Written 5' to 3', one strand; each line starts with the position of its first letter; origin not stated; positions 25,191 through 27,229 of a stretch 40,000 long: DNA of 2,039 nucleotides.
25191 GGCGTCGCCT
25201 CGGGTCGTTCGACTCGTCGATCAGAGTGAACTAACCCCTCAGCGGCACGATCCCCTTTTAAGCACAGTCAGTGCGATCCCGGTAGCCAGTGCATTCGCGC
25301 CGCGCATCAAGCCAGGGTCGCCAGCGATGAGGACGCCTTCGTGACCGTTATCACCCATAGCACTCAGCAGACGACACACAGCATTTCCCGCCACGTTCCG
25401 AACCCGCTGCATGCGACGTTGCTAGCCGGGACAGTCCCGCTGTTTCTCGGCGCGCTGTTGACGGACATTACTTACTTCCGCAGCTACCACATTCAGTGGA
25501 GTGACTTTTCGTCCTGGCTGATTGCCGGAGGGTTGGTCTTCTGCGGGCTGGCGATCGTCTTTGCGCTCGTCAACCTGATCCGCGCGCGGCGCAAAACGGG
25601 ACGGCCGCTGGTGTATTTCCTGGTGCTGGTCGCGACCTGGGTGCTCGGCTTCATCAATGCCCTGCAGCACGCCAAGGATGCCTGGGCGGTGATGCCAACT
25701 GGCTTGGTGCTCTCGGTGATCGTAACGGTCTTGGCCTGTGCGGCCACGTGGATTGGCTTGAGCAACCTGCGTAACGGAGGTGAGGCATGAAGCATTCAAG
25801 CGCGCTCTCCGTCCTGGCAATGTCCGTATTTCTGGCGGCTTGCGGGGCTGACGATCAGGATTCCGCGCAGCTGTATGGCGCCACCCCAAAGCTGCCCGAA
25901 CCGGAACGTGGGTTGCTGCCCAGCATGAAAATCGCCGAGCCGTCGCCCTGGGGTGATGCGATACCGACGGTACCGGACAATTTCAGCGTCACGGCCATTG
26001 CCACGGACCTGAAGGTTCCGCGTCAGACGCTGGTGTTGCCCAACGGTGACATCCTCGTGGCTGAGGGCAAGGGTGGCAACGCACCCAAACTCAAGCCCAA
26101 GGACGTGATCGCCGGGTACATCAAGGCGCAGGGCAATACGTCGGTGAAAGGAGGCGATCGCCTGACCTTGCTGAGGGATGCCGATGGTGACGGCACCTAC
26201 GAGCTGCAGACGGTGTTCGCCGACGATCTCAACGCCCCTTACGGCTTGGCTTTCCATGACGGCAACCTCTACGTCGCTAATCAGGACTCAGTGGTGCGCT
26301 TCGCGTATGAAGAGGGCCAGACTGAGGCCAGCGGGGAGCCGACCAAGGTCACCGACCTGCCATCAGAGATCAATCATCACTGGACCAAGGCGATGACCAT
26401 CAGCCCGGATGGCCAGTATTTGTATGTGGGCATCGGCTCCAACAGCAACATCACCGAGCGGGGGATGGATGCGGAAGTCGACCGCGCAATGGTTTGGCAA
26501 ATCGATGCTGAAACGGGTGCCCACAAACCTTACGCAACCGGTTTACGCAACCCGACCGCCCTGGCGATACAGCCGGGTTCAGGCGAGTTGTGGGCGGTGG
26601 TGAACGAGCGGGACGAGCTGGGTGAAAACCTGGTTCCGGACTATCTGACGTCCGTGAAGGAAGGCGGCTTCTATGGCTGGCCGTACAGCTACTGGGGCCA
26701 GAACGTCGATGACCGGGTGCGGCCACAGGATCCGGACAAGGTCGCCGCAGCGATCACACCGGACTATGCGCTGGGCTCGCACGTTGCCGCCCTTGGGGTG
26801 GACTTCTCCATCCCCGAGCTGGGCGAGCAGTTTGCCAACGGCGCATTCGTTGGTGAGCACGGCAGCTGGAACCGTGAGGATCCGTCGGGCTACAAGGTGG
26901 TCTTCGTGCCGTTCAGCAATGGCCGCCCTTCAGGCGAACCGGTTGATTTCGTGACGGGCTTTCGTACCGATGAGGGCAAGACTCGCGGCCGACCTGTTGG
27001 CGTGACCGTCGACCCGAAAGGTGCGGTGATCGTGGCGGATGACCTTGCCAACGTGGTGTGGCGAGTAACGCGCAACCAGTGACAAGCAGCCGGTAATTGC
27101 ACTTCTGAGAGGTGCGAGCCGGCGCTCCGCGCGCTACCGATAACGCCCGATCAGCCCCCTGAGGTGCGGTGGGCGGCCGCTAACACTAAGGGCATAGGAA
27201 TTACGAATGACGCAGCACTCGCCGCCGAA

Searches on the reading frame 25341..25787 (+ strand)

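Call 41: search_protein_families(library=pfam, proteins=[window:25341-25787:+], max_evalue=0.01)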
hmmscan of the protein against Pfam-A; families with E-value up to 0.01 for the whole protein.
window:25341-25787:+ (149 aa): 1 family
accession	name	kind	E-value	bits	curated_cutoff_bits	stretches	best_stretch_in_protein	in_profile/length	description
PF09990.14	DUF2231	-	9.8e-13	48.8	26.4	1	21-140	2-127/139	Predicted membrane protein (DUF2231)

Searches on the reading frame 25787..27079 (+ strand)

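Call 41: search_protein_families(library=pfam, proteins=[window:25787-27079:+], max_evalue=0.01)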
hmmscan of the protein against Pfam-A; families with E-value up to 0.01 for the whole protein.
window:25787-27079:+ (431 aa): 5 families
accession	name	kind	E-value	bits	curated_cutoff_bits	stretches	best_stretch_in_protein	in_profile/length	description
PF23500.1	DUF7133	-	5e-11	43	27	1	118-247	55-183/385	Domain of unknown function (DUF7133)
PF07995.17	GSDH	-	2.5e-10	40.6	25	1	165-341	80-261/332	Glucose / Sorbosone dehydrogenase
PF01436.27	NHL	-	2.6e-05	24.5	20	0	402-418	3-19/28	NHL repeat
PF22807.2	TrAA12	-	0.0015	17.4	30.9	0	324-390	273-333/463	TrAA12-like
PF10282.15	Lactonase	-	0.0071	16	21.7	0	236-277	17-60/344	Lactonase, 7-bladed beta-propeller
